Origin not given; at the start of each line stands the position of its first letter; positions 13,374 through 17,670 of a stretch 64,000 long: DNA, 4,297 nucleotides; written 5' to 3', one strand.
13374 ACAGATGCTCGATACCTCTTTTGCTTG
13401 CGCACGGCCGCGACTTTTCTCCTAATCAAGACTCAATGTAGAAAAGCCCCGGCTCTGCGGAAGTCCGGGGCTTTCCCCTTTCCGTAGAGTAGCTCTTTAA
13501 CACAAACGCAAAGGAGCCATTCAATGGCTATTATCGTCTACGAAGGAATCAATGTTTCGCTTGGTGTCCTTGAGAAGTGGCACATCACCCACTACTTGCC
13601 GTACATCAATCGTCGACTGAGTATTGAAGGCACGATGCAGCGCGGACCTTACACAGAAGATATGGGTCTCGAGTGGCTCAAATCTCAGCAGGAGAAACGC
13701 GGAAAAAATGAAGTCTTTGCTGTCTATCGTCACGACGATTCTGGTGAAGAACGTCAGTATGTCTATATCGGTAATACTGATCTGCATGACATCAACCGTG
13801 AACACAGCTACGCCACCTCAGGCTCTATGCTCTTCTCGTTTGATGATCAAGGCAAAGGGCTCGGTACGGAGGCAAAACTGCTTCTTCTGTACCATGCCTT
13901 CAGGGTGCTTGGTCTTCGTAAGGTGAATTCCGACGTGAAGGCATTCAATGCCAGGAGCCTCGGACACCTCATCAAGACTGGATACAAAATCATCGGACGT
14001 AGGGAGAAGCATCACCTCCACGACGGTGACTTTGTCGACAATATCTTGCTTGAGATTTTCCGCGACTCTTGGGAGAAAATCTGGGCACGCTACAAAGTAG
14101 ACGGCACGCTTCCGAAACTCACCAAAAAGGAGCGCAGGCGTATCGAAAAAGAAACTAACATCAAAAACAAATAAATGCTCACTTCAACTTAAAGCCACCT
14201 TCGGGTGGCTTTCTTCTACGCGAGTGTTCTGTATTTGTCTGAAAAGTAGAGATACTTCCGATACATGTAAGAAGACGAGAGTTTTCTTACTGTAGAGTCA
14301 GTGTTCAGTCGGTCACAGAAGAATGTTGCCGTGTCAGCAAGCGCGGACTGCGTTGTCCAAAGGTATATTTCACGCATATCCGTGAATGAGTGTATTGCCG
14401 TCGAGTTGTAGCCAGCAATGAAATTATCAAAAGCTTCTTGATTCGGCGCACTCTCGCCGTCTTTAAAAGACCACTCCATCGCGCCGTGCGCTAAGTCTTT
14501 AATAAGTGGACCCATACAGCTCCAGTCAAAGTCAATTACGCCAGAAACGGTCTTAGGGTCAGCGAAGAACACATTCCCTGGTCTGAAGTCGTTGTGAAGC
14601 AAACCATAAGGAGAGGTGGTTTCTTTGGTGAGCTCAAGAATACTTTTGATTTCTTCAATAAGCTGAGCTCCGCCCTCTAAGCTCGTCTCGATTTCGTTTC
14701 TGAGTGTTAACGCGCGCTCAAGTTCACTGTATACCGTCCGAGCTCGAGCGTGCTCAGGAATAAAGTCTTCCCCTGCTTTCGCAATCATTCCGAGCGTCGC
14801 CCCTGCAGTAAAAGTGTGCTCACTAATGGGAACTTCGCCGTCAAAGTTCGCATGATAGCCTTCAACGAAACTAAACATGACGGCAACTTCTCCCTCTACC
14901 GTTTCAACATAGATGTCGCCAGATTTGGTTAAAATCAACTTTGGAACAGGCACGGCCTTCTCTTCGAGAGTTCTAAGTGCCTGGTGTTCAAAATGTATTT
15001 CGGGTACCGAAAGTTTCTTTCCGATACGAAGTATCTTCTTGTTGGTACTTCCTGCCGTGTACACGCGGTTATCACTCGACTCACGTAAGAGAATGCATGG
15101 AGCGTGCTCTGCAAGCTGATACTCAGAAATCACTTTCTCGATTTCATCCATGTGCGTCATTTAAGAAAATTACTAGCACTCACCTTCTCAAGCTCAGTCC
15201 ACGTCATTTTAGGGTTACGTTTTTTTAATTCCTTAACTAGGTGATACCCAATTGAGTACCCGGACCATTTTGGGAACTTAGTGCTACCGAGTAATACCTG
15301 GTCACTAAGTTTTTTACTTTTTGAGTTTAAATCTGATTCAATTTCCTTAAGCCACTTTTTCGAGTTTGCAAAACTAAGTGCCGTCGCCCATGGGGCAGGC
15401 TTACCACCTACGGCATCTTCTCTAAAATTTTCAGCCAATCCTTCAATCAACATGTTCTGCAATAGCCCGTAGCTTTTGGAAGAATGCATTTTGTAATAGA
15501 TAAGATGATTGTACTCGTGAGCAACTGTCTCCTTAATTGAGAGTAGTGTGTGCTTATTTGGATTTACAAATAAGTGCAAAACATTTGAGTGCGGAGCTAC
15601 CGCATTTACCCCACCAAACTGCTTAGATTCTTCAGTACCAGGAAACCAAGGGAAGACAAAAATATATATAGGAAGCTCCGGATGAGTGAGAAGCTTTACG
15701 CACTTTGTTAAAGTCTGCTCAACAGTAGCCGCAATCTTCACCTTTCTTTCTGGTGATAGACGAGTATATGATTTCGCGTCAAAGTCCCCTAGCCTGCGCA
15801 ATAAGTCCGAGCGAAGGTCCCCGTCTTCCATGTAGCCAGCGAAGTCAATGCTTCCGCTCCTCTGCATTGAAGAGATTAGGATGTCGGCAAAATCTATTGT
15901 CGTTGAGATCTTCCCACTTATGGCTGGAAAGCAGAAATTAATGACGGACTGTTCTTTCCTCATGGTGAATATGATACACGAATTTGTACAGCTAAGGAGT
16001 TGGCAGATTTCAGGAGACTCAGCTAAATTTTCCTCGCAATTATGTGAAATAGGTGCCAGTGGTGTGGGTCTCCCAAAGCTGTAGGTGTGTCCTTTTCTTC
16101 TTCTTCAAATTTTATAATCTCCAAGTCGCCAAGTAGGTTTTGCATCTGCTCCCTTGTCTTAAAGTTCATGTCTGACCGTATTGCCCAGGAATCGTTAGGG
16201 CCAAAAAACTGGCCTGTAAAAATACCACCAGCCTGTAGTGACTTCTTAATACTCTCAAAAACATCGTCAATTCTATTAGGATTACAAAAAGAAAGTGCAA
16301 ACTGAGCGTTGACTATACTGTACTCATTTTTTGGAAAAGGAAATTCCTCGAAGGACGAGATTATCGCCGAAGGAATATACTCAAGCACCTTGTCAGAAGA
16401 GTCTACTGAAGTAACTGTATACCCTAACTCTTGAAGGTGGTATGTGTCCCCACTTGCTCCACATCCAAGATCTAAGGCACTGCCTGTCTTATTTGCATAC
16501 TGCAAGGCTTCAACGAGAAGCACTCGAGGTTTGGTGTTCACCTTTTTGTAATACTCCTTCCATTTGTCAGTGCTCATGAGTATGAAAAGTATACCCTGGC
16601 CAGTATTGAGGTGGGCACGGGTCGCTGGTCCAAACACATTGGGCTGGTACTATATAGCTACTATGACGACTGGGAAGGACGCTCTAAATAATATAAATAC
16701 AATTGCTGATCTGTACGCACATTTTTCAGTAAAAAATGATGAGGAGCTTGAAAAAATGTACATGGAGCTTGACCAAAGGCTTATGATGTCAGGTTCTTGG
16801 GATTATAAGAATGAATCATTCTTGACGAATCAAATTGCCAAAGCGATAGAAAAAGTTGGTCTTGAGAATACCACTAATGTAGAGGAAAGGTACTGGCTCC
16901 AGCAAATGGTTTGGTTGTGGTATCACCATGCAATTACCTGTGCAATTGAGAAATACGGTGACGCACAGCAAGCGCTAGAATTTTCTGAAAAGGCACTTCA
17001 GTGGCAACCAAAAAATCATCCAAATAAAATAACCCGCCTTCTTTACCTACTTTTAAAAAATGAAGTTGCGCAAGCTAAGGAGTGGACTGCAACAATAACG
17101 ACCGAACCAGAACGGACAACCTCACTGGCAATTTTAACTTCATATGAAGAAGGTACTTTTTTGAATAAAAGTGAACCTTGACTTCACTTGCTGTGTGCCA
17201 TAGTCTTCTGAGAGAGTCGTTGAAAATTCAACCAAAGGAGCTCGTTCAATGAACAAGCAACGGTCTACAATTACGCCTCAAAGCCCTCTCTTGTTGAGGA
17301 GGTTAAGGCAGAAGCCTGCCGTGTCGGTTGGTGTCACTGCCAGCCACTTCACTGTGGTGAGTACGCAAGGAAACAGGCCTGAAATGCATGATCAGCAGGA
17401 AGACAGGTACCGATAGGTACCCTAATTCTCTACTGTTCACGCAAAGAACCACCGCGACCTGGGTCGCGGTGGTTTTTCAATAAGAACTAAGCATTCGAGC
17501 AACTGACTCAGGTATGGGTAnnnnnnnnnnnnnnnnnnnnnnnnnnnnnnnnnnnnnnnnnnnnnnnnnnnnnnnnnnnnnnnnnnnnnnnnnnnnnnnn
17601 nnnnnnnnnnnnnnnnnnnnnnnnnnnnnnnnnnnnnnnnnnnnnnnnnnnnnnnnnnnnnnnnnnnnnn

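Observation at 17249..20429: Candidate graspetide (microviridin-like RiPP) locus: MdnC/MvdD-type ATP-grasp ligase in an operon with a sensor histidine kinase and two candidate precursor ORFs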

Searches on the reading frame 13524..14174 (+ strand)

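Call 79: search_protein_families(library=pfam, proteins=[window:13524-14174:+], max_evalue=0.001)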
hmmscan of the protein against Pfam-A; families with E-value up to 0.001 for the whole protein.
window:13524-14174:+ (216 aa): 1 family
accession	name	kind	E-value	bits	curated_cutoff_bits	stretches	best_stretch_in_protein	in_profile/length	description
PF13302.13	Acetyltransf_3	-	8.3e-11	43.2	25.4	1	37-154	24-137/138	Acetyltransferase (GNAT) domain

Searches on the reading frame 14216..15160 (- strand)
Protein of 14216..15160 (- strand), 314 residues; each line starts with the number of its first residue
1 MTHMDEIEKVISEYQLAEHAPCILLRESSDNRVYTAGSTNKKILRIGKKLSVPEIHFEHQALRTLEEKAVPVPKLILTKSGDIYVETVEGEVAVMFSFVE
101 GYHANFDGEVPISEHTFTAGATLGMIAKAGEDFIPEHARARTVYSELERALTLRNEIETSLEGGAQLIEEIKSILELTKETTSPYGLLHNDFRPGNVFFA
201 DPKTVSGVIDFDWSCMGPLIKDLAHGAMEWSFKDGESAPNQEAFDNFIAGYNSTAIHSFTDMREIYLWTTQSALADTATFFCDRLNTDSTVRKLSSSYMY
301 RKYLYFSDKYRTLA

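Call 79: search_protein_families(library=pfam, proteins=[window:14216-15160:-], max_evalue=0.001)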
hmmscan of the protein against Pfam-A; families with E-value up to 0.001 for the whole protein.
window:14216-15160:- (314 aa): 2 families
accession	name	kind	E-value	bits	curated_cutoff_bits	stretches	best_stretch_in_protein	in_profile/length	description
PF01636.29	APH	-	7.4e-26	91.8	23.2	1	26-238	6-221/239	Phosphotransferase enzyme family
PF01633.27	Choline_kinase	-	1.1e-05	25.3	29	1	164-239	141-217/300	Choline/ethanolamine kinase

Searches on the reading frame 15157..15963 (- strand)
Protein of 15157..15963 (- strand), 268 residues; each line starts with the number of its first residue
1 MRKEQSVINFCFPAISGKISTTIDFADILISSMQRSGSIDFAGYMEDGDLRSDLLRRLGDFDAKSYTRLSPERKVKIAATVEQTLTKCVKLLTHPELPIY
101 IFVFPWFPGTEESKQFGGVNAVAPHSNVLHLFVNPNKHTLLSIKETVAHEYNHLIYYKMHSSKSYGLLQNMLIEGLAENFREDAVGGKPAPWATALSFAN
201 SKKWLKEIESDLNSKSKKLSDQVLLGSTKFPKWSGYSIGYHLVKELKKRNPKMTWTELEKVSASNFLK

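Call 79: search_protein_families(library=pfam, proteins=[window:15157-15963:-], max_evalue=0.001)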
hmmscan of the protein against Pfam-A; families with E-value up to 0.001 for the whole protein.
window:15157-15963:- (268 aa): 1 family
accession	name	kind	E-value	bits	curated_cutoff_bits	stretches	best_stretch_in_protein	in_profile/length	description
PF10026.15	DUF2268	-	1e-33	116.9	23.6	1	79-268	3-195/195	Predicted Zn-dependent protease (DUF2268)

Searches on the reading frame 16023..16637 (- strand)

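Call 3: search_protein_families(library=pfam, proteins=[window:16023-16637:-], max_evalue=0.01)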
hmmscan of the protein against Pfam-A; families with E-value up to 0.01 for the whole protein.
window:16023-16637:- (204 aa): 7 families
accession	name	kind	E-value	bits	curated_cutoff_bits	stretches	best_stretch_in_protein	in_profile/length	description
PF08241.18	Methyltransf_11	-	4e-10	40.6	21.2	1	55-140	1-93/95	Methyltransferase domain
PF13649.12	Methyltransf_25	-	1.5e-09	38.8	27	1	55-138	2-97/97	Methyltransferase domain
PF03848.20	TehB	-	2.7e-07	30.6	20.4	1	26-138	9-128/193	Tellurite resistance protein TehB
PF03291.22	mRNA_G-N7_MeTrfase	-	1.6e-05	24.6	26.6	1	102-197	138-231/315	mRNA (guanine-N(7))-methyltransferase domain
PF13489.12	Methyltransf_23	-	7.8e-05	22.9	27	1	36-150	8-124/164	Methyltransferase domain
PF08242.18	Methyltransf_12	-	0.00023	22.3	30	1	55-140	1-98/98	Methyltransferase domain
PF13847.12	Methyltransf_31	-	0.00035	20.7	27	1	51-111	4-80/145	Methyltransferase domain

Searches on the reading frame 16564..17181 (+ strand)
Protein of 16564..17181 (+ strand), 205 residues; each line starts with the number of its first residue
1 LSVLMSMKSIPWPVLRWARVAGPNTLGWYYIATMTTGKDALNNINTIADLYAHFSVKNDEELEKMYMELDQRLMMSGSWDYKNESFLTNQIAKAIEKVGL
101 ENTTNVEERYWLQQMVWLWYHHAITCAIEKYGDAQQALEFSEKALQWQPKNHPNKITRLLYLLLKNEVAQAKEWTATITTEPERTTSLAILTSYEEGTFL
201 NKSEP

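Call 3: search_protein_families(library=pfam, proteins=[window:16564-17181:+], max_evalue=0.01)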
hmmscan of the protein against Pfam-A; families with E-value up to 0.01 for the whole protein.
window:16564-17181:+ (205 aa): 0 families

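Call 4: search_protein_families(library=ncbifam, proteins=[window:16564-17181:+], max_evalue=0.01)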
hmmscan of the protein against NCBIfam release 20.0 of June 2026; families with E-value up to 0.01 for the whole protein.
window:16564-17181:+ (205 aa): 0 families

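Call 27: find_homologous_proteins(query=window:16582-17181:+)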
Query window:16582-17181:+ (199 aa): 25 proteins with E <= 0.001 among 114 candidates.
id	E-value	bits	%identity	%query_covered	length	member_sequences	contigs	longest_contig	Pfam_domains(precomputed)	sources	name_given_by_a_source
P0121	3.2e-109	381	100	86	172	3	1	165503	-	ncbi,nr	ncbi:MAG: hypothetical protein KBC16_01915 [Candidatus Pacebacteria bacterium]|nr:hypothetical prote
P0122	7.1e-46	175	48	83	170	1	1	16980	-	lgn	-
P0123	1.2e-45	174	53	79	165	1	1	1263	-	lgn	-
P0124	5.2e-45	172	47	77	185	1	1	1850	-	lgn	-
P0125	2.3e-44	170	46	78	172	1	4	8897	-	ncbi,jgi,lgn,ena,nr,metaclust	ncbi:MAG: hypothetical protein UY07_C0026G0001 [Parcubacteria group bacterium GW2011_GWA1_47_8]|nr:M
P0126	5.5e-44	169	49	79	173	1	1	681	-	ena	-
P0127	8.5e-44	168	46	84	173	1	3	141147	-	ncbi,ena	-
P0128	1.0e-43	168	44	84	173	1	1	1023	-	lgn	-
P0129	9.8e-43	164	47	78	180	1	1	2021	-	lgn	-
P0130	2.6e-36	144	46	70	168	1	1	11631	-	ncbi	-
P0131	5.1e-35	139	41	84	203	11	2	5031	-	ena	-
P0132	3.5e-31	127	42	78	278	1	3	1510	-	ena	-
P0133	6.9e-31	126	37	85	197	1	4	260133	-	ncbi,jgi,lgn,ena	-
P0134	2.3e-30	124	41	79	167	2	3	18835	-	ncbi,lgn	-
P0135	2.4e-30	124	40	80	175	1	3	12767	-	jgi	jgi:hypothetical protein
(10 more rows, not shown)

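Call 36: predict_structure(alignment_id=A2)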
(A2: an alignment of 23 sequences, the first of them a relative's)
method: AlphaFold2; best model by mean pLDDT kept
length: 172 residues; sequences in the alignment: 23
mean_pLDDT: 93.7   pTM: 0.89
mean pLDDT of the five models: 93.7, 93.1, 93.0, 91.9, 91.9
residues with pLDDT >= 90: 152; 70-90: 12; 50-70: 4; < 50: 4
segments of 3 or more residues with pLDDT < 50: 1-3
pLDDT, mean of each block of 10 residues (from residue 1): 66 95 97 98 97 97 94 95 98 96 98 93 97 98 96 98 88 48
secondary structure, 60 per line:
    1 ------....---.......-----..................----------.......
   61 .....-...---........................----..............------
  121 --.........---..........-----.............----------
elements in order: H7-10 H14-20 H26-43 H54-65 H73-96 H101-114 H123-131 H135-144 H150-162

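Call 39: search_protein_families(library=pfam, proteins=[P0121, P0125], max_evalue=1)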
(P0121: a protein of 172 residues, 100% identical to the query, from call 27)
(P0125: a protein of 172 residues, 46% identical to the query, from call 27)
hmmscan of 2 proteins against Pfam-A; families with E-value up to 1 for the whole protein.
P0121 (172 aa): 4 families
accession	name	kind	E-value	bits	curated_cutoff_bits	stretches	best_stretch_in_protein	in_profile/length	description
PF14559.12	TPR_19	-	0.024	15.4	25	1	99-145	5-51/68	Tetratricopeptide repeat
PF10062.14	DUF2300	-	0.064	13.9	25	0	95-149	31-85/127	Predicted secreted protein (DUF2300)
PF10607.14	CTLH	-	0.064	13.8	26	1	71-136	36-91/146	CTLH/CRA C-terminal to LisH motif domain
PF13040.11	Fur_reg_FbpB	-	0.4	10.7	25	1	24-42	21-39/39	Fur-regulated basic protein B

P0125 (172 aa): 2 families
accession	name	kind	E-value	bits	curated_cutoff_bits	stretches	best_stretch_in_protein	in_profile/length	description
PF13713.11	BRX_N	-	0.018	15.1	24.5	1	54-74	16-35/37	Transcription factor BRX N-terminal domain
PF18199.6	Dynein_C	-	0.021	14.5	25.7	1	41-104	218-275/309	Dynein heavy chain C-terminal domain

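Call 59: search_protein_families(library=padloc, proteins=[P0121], max_evalue=0.01)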
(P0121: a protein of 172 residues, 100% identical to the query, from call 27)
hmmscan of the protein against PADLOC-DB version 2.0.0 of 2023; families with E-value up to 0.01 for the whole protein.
P0121 (172 aa): 0 families

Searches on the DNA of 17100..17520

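Call 9: search_rna_families(source=window, start=17100, end=17520, threshold=evalue, max_evalue=10, show_alignments=2)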
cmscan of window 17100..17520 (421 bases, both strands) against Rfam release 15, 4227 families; matches with E-value up to 10: 5.
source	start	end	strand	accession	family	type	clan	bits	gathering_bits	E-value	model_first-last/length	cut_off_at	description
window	17406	17490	+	RF02621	BSnc120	Gene; sRNA;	-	23.4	114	0.0051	1-88/88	no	Brucella sRNA 120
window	17448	17473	+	RF03638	mir-1537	Gene; miRNA;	-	17.1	63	1.2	1-61/61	no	mir-1537 microRNA precursor family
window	17444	17477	+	RF02790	sodF_sRNA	Gene; sRNA;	-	16.5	46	3.9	53-89/90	no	sodF sRNA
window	17446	17475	+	RF02254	mir-35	Gene; miRNA;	CL00088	15.5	70.2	4.8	1-72/72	no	mir-35 microRNA precursor family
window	17444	17477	+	RF03847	mir-1538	Gene; miRNA;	-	14.8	78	4.8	1-58/58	no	mir-1538 microRNA precursor family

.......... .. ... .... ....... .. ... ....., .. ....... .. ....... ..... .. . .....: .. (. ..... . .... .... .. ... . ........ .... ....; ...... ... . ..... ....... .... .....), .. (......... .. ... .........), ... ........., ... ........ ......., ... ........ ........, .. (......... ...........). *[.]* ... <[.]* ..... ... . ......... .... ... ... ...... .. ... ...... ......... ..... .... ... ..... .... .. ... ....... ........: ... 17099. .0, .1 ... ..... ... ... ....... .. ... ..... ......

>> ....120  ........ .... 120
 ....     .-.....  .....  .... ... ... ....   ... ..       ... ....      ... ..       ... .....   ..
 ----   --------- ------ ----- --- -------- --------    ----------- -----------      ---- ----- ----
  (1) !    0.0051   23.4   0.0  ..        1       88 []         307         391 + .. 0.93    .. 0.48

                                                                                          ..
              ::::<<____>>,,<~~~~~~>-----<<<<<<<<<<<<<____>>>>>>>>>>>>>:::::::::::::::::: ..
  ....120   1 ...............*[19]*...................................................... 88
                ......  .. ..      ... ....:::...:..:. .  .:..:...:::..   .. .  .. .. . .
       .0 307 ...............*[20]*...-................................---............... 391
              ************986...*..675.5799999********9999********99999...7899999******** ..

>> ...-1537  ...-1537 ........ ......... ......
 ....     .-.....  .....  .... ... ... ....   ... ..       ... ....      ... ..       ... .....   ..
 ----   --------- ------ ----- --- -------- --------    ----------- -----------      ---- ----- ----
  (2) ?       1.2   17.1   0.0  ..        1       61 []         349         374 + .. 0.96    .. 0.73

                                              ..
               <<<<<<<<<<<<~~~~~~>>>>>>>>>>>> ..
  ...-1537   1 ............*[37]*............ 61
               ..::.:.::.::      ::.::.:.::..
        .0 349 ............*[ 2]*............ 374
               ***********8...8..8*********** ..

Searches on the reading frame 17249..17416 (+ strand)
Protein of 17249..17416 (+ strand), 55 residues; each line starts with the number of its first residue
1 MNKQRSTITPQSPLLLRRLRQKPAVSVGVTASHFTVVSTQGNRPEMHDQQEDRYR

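Call 3: search_protein_families(library=pfam, proteins=[window:17249-17416:+], max_evalue=0.01)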
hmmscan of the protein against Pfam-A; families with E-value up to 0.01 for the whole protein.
window:17249-17416:+ (55 aa): 0 families

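Call 4: search_protein_families(library=ncbifam, proteins=[window:17249-17416:+], max_evalue=0.01)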
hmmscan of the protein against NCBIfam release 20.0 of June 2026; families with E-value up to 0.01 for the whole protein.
window:17249-17416:+ (55 aa): 0 families

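Call 68: search_protein_representatives(protein=window:17249-17416:+)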
Query: 55 residues. Proteins with E-value up to 0.001 (for the whole library): 17; up to 1e-10: 1; up to 1e-30: 0. The best 17 are listed.
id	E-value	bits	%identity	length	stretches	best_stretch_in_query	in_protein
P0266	2.1e-11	58.6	64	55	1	7-54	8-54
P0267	8.5e-09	50.5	65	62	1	8-55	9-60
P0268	1.8e-08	49.5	51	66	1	6-54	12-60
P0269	9.0e-08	47.3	61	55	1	2-54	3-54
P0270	1.5e-07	46.6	51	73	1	7-55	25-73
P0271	2.0e-07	46.3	60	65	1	8-55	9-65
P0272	4.4e-07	45.2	55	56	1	7-54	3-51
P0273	5.4e-07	44.9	52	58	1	7-54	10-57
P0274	7.2e-07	44.5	58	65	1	1-55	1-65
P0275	1.6e-06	43.5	57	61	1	11-54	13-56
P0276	4.9e-06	42.0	46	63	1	2-53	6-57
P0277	5.2e-06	41.9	50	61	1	9-54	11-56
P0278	7.1e-06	41.4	51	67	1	7-54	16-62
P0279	1.4e-05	40.6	51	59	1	10-54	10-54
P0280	1.7e-05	40.3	55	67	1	8-54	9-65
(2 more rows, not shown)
